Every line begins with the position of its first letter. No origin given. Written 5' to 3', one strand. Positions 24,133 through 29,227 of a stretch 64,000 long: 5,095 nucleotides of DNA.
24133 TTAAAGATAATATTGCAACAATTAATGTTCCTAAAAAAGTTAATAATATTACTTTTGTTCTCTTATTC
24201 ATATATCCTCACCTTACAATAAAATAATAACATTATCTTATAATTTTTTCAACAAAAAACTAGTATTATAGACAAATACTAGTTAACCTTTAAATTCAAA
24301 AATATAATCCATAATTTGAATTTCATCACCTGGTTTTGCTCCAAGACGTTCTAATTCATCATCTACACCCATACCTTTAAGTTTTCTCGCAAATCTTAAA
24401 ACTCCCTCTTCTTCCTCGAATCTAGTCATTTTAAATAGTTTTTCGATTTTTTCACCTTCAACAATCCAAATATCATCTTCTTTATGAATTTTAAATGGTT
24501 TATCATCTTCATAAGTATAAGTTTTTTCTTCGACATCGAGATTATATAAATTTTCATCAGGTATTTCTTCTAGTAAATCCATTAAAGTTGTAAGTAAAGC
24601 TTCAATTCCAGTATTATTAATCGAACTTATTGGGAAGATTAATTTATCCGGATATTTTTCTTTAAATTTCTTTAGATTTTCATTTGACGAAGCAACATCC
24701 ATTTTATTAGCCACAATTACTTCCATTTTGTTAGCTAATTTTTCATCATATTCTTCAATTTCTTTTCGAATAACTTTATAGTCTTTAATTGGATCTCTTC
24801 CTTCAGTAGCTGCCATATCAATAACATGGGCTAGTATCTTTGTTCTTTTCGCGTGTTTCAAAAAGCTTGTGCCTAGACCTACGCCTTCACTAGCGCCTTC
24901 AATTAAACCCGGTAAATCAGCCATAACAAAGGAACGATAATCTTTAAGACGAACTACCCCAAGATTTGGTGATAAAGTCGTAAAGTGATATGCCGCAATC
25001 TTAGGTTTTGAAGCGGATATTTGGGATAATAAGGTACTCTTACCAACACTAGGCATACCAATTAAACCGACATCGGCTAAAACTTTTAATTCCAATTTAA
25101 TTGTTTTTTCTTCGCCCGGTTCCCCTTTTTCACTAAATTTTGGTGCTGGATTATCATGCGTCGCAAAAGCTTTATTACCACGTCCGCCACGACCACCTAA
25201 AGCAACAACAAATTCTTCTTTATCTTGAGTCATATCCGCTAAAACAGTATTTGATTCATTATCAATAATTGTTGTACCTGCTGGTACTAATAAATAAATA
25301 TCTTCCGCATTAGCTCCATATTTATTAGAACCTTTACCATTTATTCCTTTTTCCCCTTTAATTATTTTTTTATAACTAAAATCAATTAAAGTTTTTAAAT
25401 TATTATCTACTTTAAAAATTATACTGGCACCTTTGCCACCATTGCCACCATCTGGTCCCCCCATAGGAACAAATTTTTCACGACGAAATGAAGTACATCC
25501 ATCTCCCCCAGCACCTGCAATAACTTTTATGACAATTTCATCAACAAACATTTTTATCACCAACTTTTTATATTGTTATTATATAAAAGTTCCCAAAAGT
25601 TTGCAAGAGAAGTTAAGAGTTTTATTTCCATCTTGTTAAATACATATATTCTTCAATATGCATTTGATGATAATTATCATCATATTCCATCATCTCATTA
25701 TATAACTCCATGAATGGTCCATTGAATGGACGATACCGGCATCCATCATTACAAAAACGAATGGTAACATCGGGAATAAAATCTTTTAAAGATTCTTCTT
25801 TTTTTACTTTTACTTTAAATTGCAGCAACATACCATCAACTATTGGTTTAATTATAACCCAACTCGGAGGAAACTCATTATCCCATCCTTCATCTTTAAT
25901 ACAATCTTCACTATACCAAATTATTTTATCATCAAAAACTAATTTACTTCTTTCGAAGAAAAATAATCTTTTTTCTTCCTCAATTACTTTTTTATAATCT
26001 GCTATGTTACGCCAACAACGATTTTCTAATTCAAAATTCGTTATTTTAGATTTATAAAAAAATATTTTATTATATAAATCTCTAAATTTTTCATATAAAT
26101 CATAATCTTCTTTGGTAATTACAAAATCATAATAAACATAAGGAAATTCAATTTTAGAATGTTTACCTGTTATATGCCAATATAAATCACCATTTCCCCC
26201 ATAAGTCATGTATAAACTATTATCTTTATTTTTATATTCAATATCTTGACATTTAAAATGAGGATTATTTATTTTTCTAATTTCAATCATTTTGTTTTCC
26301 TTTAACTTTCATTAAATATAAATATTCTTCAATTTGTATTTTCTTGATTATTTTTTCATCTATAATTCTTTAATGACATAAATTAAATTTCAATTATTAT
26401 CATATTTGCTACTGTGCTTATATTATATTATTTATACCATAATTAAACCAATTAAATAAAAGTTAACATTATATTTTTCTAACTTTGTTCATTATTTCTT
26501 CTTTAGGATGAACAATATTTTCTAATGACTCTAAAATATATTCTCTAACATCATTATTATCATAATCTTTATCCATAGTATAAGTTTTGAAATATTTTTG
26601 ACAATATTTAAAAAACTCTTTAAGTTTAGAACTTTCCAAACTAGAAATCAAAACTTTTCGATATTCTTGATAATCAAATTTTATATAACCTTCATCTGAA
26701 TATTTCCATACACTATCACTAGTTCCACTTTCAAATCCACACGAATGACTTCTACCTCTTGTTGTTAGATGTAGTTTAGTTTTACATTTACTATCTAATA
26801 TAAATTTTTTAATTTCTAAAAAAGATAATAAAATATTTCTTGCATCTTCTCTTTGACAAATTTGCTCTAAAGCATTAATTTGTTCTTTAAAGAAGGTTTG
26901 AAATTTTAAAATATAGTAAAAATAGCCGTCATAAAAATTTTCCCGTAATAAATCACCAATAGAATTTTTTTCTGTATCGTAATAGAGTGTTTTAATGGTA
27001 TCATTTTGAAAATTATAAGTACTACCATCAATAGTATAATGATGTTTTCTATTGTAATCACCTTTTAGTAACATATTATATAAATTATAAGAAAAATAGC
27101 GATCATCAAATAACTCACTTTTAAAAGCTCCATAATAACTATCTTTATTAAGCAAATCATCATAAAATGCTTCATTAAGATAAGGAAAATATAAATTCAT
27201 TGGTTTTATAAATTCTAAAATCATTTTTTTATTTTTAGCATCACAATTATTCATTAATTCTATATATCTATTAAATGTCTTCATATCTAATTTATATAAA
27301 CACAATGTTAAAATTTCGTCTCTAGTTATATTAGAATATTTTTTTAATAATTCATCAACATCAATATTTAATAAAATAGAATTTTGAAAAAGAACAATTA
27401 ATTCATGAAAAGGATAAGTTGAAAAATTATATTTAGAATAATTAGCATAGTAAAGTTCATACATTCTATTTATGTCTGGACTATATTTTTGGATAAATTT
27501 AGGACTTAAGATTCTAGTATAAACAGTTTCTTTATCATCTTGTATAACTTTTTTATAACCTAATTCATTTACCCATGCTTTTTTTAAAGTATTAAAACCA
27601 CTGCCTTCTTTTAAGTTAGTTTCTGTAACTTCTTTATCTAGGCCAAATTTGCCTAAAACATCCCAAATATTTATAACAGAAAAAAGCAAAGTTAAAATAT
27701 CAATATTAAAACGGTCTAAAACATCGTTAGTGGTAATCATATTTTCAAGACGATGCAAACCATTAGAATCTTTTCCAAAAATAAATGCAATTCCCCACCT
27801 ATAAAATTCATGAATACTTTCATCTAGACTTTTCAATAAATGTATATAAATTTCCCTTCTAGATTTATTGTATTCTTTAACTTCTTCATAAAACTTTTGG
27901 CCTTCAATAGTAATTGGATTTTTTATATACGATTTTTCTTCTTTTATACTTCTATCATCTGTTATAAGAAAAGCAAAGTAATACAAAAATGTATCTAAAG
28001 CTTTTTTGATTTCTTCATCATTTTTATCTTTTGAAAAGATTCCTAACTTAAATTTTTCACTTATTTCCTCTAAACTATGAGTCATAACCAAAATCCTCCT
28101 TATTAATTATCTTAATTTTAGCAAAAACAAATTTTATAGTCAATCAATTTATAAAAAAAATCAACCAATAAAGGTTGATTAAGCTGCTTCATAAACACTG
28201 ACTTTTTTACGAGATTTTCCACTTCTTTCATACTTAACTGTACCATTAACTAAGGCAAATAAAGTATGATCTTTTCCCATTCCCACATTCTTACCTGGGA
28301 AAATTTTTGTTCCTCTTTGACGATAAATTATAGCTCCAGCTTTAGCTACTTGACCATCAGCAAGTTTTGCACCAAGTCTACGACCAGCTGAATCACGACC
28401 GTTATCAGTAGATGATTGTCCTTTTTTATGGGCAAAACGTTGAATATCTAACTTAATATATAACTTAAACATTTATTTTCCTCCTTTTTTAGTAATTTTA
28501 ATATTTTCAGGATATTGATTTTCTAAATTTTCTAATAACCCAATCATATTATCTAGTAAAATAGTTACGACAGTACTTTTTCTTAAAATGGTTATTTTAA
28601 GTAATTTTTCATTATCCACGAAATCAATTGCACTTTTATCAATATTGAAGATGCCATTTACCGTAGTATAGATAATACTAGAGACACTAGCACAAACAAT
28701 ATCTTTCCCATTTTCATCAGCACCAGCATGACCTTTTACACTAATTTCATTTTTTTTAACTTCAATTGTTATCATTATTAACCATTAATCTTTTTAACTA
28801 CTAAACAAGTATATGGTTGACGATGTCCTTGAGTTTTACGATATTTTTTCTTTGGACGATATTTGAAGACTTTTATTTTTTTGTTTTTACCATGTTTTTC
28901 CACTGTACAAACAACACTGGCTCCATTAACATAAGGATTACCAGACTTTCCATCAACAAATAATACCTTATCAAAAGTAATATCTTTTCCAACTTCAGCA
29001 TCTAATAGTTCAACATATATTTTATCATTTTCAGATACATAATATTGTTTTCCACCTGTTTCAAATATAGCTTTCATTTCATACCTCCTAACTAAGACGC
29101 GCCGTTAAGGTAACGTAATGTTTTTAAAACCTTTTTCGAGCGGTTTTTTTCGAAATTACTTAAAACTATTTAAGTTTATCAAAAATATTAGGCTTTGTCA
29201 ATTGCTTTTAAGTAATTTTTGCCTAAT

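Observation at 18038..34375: Three ToxI-like repeat-RNA cassettes within 16 kb, only one with a recognisable toxin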

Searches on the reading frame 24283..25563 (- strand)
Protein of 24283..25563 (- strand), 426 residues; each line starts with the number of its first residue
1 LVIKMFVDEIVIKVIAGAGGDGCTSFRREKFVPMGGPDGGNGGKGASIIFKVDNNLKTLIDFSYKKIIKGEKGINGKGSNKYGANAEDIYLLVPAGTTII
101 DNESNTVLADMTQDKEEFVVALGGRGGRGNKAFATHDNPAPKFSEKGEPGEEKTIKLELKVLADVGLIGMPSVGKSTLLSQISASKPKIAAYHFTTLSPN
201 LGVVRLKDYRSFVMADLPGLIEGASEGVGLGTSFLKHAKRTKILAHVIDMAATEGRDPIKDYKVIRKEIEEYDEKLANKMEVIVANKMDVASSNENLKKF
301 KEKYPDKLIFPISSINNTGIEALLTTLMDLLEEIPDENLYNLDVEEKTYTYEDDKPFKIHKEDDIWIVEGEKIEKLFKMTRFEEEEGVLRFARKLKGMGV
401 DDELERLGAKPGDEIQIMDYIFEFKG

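Call 11: search_protein_families(library=pfam, proteins=[window:24283-25563:-], max_evalue=0.001)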
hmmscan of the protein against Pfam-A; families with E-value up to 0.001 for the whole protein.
window:24283-25563:- (426 aa): 4 families
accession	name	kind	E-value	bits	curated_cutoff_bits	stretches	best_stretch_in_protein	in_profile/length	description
PF01018.28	GTP1_OBG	-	1.7e-59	200.3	27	1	7-161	1-155/155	GTP1/OBG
PF01926.29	MMR_HSR1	-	3.3e-24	85.6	21.9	1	164-287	1-113/113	50S ribosome-binding GTPase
PF09269.16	DUF1967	-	2.3e-23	82.5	27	1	357-424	1-70/70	Domain of unknown function (DUF1967)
PF02421.24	FeoB_N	-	5.9e-08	32.8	27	1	165-254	3-92/156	Ferrous iron transport protein B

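Call 17: find_related_loci(query=window:24283-25563:-, collection=genome_contigs, flank=10000)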
Query window:24283-25563:- (426 aa) in genome_contigs; peptide patterns used: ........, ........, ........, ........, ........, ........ (x = any residue, [..] = any of these).
600 stretches matched a pattern (row limit reached: there are more); 433 encode a relative of the query (tblastn E <= 1e-3); the best 80 are kept; 80 distinct loci.
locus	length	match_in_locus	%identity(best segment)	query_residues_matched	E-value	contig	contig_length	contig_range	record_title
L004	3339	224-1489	71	3-425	0e+0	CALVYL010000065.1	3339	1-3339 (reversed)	MAG: uncultured Bacilli bacterium isolate BRZ_MF__bin59 genome assembly, contig: BRZ_MF__NODE_35767_length_3339_cov_9.40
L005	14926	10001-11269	69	2-425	0e+0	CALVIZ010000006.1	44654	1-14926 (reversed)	MAG: uncultured Bacilli bacterium isolate BRZ_PF__bin60 genome assembly, contig: BRZ_PF__NODE_965_length_44654_cov_6.050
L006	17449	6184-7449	70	3-425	0e+0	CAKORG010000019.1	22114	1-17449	MAG: uncultured Bacilli bacterium isolate REFINED_METABAT215_TOP10_CONTIGS_1500_ASSEMBLY_K77_MERGED__Hadza_MoBio_hadza-E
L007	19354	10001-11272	69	2-426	0e+0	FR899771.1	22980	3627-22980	Firmicutes bacterium CAG:460 genomic scaffold, scf48, whole genome shotgun sequence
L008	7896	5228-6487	69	5-425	0e+0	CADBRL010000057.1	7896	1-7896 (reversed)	MAG: uncultured Erysipelotrichaceae bacterium isolate RUG14232 genome assembly, contig: RUG14232_asm_57, whole genome sh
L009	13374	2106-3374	71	2-425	0e+0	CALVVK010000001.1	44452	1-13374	MAG: uncultured Bacilli bacterium isolate BRZ_CE__bin71 genome assembly, contig: BRZ_CE__NODE_1339_length_44452_cov_4.61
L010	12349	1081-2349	71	2-425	0e+0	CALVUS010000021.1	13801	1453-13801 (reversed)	MAG: uncultured Bacilli bacterium isolate BRZ_PG__bin9 genome assembly, contig: BRZ_PG__NODE_7554_length_13801_cov_4.931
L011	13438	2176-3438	69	5-426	0e+0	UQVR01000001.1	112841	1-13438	uncultured Tenericutes bacterium isolate UMGS686 genome assembly, contig: NODE_35_length_112841_cov_22.355745, whole gen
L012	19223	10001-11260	71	5-425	0e+0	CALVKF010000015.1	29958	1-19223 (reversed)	MAG: uncultured Bacilli bacterium isolate BRZ_BL__bin6 genome assembly, contig: BRZ_BL__NODE_1638_length_29958_cov_8.249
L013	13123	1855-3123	67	5-425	2e-180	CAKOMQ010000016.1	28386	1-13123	MAG: uncultured Bacilli bacterium isolate REFINED_METABAT215_TOP10_CONTIGS_1500_ASSEMBLY_K77_MERGED__Hadza_MoBio_hadza-A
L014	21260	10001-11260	71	5-425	5e-180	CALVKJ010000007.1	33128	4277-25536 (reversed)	MAG: uncultured Bacilli bacterium isolate BRZ_EV__bin81 genome assembly, contig: BRZ_EV__NODE_1499_length_33128_cov_5.15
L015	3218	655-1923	68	5-425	0e+0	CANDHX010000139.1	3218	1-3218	MAG TPA_asm: uncultured Tenericutes bacterium isolate ERR6760088_bin.52_metawrap_v1.3_MAG genome assembly, contig: ERZ12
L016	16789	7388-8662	67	3-425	4e-176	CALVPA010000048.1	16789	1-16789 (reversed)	MAG: uncultured Bacilli bacterium isolate E02__bin107 genome assembly, contig: E02__k127_3847503, whole genome shotgun s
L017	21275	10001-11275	65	3-425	1e-175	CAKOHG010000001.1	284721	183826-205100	MAG: uncultured Bacilli bacterium isolate REFINED_METABAT215_TOP10_CONTIGS_1500_ASSEMBLY_K77_MERGED__Hadza_MoBio_C-REDO_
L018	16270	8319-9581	65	5-425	2e-167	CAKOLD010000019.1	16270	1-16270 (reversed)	MAG: uncultured Bacilli bacterium isolate REFINED_METABAT215_TOP10_CONTIGS_1500_ASSEMBLY_K77_MERGED__Hadza_MoBio_hadza-E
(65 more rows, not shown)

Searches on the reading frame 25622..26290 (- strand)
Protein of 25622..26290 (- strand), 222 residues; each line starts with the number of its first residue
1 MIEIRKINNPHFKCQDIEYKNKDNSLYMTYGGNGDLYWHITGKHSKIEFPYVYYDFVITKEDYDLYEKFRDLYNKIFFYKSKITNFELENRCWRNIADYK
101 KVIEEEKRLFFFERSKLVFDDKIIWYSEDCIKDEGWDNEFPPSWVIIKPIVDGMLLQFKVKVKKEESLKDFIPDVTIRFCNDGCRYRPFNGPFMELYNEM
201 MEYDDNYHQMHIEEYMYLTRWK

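Call 11: search_protein_families(library=pfam, proteins=[window:25622-26290:-], max_evalue=0.001)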
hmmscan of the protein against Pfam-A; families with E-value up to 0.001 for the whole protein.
window:25622-26290:- (222 aa): 0 families

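Call 39: search_protein_families(library=padloc, proteins=[window:25622-26290:-], max_evalue=0.1)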
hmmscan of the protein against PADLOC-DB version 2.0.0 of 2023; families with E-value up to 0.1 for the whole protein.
window:25622-26290:- (222 aa): 0 families

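Call 40: search_protein_families(library=phrogs, proteins=[window:25622-26290:-], max_evalue=0.1)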
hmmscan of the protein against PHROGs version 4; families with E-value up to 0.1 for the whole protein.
window:25622-26290:- (222 aa): 0 families

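Call 95: search_protein_families(library=ncbifam, proteins=[window:25622-26290:-], max_evalue=0.001)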
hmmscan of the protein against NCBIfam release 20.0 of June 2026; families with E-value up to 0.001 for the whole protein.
window:25622-26290:- (222 aa): 0 families

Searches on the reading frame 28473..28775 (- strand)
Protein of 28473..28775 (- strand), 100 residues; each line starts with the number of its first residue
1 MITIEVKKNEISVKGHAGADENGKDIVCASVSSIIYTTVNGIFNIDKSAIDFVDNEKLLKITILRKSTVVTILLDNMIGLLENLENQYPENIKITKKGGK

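Call 11: search_protein_families(library=pfam, proteins=[window:28473-28775:-], max_evalue=0.001)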
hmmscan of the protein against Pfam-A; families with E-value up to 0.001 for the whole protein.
window:28473-28775:- (100 aa): 1 family
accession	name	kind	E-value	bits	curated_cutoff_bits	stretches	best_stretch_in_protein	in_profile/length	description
PF04327.17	Peptidase_Prp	-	7.5e-20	71.4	27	1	1-93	1-90/90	Cysteine protease Prp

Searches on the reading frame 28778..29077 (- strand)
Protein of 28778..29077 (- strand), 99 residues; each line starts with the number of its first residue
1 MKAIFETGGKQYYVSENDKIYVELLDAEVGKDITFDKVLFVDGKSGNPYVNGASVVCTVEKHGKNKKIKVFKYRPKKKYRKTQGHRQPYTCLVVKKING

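Call 9: search_protein_families(library=pfam, proteins=[window:28778-29077:-], max_evalue=0.01)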
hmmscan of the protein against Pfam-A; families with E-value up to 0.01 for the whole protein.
window:28778-29077:- (99 aa): 1 family
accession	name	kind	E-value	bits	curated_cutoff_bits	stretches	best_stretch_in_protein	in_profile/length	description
PF00829.26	Ribosomal_L21p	-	1.3e-36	125.2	27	1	1-97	1-99/99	Ribosomal prokaryotic L21 protein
